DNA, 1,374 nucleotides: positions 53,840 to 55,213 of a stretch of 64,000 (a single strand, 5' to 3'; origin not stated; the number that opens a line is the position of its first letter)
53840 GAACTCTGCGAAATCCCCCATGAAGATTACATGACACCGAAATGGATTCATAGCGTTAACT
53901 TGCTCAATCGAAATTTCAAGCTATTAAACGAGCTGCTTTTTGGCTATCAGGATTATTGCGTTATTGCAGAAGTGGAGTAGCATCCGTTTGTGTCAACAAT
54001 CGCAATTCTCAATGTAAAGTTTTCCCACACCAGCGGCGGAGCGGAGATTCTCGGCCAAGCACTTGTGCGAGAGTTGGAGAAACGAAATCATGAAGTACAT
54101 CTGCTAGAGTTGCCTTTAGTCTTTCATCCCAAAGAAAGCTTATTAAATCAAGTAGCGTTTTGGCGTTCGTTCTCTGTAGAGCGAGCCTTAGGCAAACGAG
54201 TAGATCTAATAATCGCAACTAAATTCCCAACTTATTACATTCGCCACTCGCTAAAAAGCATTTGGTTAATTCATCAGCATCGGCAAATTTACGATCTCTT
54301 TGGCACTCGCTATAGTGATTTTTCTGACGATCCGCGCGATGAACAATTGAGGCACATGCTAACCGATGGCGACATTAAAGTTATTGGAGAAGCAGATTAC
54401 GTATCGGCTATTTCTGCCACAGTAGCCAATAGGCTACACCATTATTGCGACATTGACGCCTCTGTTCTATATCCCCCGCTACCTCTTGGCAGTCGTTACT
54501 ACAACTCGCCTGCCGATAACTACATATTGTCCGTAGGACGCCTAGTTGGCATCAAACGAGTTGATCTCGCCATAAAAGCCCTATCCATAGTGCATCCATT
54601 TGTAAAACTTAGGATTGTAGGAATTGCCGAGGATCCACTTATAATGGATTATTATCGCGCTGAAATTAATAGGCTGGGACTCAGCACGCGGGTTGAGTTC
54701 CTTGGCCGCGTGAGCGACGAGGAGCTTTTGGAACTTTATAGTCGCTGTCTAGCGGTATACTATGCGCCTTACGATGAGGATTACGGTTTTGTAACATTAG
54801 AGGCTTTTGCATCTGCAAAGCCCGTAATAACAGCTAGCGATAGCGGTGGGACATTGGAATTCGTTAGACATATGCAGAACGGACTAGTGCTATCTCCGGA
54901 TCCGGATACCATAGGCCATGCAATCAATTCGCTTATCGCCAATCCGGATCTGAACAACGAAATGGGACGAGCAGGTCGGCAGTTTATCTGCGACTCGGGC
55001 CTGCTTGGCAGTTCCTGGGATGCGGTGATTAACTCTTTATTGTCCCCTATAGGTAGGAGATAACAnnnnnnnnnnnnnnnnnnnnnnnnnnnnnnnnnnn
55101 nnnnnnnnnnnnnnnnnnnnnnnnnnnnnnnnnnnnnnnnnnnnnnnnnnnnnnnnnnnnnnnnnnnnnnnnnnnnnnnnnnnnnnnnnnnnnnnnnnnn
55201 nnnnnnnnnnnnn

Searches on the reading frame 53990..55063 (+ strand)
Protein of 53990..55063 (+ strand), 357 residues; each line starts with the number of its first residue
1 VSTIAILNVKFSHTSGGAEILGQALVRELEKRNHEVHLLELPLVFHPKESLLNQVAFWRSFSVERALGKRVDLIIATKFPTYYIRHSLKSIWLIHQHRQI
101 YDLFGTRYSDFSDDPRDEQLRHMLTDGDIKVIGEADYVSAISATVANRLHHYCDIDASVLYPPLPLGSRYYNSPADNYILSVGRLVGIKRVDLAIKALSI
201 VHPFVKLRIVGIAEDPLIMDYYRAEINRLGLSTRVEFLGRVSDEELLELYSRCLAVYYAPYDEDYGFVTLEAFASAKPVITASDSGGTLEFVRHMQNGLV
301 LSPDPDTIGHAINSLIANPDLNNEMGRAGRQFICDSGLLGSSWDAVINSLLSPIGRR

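Call 4: search_protein_families(library=pfam, proteins=[window:53990-55063:+])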
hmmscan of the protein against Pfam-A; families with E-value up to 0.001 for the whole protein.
window:53990-55063:+ (357 aa): 5 families
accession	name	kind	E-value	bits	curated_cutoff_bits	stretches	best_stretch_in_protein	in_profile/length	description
PF00534.26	Glycos_transf_1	-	4.1e-29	101.7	26.4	1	176-331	15-171/172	Glycosyl transferases group 1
PF13692.12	Glyco_trans_1_4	-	6.6e-21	75.5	27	1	177-318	2-142/142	Glycosyl transferases group 1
PF13524.12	Glyco_trans_1_2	-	3.4e-05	24.3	25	1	206-333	16-129/144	Glycosyl transferase-like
PF20706.3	GT4-conflict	-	4.1e-05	23.2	26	1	128-287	140-316/385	Family 4 Glycosyltransferase in conflict systems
PF13439.12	Glyco_transf_4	-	0.0002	21.9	28.5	0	16-161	2-163/170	Glycosyltransferase Family 4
